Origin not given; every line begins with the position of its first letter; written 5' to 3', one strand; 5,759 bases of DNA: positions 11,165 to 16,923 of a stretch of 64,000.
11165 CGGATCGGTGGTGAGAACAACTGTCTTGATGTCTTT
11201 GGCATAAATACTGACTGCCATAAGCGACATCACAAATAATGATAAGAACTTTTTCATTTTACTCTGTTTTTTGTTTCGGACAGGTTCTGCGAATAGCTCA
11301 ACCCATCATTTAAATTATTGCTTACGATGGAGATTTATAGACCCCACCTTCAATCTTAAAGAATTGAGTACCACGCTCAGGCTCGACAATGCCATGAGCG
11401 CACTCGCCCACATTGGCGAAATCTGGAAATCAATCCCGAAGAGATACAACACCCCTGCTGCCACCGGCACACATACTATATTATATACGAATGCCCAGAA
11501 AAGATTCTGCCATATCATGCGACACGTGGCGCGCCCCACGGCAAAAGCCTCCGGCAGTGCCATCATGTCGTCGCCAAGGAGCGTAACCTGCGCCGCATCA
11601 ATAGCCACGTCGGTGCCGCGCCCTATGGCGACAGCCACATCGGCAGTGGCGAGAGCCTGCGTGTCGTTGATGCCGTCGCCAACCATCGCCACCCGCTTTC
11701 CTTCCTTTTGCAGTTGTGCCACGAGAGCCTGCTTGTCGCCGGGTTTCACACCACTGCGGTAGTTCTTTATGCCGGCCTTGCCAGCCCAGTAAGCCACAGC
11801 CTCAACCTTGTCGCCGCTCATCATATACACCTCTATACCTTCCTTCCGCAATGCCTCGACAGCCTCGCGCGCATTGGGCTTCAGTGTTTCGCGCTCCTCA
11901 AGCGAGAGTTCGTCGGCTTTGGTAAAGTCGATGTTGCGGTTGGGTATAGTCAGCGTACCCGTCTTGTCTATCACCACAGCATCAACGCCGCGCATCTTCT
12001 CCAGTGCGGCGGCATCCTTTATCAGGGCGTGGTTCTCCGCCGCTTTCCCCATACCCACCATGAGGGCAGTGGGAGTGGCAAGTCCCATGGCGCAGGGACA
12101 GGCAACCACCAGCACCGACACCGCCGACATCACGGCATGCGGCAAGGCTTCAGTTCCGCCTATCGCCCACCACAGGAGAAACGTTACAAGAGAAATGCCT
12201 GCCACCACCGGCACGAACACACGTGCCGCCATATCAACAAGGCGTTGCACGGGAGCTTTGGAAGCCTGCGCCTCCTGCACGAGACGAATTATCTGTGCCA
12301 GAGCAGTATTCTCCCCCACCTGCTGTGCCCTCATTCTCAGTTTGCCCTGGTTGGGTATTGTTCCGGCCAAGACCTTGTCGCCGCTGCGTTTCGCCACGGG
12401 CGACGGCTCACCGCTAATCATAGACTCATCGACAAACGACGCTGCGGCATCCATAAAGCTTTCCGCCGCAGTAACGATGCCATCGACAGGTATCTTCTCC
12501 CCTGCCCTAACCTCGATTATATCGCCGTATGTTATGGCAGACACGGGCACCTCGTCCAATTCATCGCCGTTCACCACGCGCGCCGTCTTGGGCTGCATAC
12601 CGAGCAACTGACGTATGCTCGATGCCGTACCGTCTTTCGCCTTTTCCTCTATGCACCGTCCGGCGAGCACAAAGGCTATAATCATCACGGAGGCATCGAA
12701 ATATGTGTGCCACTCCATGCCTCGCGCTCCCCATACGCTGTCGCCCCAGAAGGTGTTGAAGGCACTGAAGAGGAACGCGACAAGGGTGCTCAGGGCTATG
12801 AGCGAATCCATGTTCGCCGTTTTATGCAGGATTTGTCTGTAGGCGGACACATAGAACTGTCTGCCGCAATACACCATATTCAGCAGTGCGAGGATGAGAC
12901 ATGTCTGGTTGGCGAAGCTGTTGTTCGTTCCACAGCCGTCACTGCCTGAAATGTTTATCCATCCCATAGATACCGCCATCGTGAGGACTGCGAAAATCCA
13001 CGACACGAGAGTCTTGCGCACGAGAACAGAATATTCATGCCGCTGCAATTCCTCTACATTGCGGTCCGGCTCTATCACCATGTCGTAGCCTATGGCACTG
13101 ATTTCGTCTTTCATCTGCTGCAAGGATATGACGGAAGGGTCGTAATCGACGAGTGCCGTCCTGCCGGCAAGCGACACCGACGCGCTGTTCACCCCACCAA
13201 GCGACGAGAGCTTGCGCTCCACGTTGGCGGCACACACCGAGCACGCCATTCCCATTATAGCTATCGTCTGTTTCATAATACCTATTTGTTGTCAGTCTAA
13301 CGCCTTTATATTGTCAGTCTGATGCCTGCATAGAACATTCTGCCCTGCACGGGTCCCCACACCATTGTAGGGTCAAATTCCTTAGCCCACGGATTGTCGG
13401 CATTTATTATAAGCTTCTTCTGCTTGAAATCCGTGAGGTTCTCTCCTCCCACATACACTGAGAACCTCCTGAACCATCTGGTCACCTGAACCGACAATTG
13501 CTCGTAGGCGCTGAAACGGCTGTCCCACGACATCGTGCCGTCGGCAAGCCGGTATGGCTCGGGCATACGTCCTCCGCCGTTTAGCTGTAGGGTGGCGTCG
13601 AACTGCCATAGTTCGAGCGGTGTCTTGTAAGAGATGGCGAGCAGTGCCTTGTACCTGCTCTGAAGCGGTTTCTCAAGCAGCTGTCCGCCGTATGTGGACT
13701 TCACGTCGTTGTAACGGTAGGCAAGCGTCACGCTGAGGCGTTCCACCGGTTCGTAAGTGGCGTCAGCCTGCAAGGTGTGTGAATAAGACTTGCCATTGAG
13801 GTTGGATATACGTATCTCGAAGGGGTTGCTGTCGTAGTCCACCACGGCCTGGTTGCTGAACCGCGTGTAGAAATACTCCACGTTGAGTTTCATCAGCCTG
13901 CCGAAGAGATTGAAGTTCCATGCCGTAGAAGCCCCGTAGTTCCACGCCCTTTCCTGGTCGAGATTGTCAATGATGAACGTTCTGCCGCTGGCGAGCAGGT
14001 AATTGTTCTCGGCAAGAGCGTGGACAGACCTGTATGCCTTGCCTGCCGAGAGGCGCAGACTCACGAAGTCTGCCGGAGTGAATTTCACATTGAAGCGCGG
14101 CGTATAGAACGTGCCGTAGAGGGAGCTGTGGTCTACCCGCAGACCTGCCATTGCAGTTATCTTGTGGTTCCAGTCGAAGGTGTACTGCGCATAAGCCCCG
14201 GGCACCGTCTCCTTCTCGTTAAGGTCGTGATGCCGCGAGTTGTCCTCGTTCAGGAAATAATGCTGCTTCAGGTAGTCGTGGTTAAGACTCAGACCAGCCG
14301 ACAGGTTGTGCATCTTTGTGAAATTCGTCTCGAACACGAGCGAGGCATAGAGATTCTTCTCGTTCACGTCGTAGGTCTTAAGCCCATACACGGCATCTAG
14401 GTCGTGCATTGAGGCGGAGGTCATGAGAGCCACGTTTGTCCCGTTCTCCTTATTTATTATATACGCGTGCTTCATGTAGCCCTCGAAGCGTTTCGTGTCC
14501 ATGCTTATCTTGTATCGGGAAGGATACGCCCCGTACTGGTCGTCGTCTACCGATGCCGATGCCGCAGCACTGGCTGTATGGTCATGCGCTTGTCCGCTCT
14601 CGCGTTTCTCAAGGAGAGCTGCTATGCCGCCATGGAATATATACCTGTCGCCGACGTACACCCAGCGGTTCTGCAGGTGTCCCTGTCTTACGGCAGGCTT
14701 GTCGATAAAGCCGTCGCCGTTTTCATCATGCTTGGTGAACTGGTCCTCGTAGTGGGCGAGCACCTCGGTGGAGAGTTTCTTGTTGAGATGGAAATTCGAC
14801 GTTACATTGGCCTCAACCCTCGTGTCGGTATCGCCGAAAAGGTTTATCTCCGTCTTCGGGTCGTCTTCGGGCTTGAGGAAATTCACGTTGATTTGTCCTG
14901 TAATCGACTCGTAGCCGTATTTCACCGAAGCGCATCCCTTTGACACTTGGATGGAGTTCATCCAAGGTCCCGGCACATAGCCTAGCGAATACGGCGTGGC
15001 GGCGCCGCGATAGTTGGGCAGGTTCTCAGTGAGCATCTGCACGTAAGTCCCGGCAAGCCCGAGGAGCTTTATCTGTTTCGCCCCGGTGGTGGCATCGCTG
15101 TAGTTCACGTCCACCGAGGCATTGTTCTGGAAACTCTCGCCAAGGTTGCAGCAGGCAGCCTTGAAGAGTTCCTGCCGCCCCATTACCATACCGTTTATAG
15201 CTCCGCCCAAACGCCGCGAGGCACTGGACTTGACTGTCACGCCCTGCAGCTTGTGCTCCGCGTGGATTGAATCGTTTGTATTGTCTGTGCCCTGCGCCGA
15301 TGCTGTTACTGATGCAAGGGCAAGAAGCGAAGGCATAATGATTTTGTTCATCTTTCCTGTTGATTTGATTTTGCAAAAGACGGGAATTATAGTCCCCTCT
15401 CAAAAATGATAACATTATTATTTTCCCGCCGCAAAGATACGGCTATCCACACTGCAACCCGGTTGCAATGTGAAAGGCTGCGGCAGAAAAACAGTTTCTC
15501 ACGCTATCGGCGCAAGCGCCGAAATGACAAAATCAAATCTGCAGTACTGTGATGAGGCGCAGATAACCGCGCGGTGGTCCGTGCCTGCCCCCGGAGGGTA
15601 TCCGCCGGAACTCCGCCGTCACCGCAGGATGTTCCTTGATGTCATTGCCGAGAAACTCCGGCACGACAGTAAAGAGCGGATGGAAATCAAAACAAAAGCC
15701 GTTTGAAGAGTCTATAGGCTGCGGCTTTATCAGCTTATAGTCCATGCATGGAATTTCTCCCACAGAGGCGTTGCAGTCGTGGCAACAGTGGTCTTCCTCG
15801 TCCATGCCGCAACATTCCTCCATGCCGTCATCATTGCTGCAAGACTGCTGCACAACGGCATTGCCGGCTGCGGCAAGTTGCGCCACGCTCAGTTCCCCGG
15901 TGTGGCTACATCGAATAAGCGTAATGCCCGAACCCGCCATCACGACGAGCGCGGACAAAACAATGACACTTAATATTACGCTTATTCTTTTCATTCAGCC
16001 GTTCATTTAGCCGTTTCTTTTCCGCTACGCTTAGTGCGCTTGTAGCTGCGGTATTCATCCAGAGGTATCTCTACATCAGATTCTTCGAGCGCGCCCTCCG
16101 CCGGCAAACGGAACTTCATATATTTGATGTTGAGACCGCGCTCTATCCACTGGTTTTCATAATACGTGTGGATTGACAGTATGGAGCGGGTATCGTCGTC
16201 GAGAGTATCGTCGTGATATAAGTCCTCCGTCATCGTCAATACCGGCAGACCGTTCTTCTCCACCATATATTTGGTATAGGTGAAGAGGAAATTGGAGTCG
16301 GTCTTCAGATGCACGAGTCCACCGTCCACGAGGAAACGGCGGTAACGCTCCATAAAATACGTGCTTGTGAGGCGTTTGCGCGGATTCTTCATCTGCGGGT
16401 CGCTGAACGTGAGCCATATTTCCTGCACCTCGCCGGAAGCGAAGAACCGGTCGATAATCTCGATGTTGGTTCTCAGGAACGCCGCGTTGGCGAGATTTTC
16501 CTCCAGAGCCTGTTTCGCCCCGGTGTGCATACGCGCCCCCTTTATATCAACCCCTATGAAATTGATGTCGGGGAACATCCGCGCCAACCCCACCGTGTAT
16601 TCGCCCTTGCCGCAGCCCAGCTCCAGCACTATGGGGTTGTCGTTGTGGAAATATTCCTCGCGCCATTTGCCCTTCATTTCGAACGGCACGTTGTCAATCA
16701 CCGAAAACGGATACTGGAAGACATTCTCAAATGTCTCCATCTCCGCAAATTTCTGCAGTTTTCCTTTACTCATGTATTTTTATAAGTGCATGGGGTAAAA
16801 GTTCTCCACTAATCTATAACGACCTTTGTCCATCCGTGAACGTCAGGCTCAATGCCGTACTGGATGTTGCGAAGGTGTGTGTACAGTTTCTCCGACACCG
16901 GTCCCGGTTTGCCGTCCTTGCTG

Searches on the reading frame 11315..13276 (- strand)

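Call 41: search_protein_families(library=pfam, proteins=[window:11315-13276:-], max_evalue=0.00001)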
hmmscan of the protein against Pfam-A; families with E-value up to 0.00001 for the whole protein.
window:11315-13276:- (653 aa): 4 families
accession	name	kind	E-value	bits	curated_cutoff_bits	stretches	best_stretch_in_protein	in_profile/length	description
PF00122.25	E1-E2_ATPase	-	2.1e-53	181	28.1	1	227-415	2-181/181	E1-E2 ATPase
PF00702.32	Hydrolase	-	4.3e-19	70.1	26.4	1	456-546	90-191/191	haloacid dehalogenase-like hydrolase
PF00403.32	HMA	-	2.1e-14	54.1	24.8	1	4-65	1-62/62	Heavy-metal-associated domain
PF08282.18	Hydrolase_3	-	6.8e-06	26.4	20.9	0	516-565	193-242/255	haloacid dehalogenase-like hydrolase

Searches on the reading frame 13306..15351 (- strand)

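Call 41: search_protein_families(library=pfam, proteins=[window:13306-15351:-], max_evalue=0.00001)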
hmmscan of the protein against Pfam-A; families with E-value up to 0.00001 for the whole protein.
window:13306-15351:- (681 aa): 2 families
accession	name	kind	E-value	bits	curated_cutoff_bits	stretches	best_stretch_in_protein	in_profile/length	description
PF00593.30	TonB_dep_Rec_b-barrel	-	3.4e-23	83.6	27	1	324-639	103-436/436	TonB dependent receptor-like, beta-barrel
PF07715.20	Plug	-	2.4e-06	28.4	23.9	1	56-152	11-106/107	TonB-dependent Receptor Plug Domain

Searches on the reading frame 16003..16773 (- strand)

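Call 41: search_protein_families(library=pfam, proteins=[window:16003-16773:-], max_evalue=0.00001)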
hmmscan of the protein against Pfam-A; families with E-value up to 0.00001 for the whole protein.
window:16003-16773:- (256 aa): 4 families
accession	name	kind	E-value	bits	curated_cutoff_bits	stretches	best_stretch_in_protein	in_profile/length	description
PF02390.23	Methyltransf_4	-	1.6e-29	103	24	1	45-216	1-170/173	Putative methyltransferase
PF13847.12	Methyltransf_31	-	4.7e-08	33.3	27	1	45-108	3-67/145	Methyltransferase domain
PF13649.12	Methyltransf_25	-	7.3e-08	33.4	27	1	49-124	1-73/97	Methyltransferase domain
PF24675.1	NpmA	-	2.9e-06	27.2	60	1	34-108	12-90/214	16S rRNA (adenine(1408)-N(1))-methyltransferase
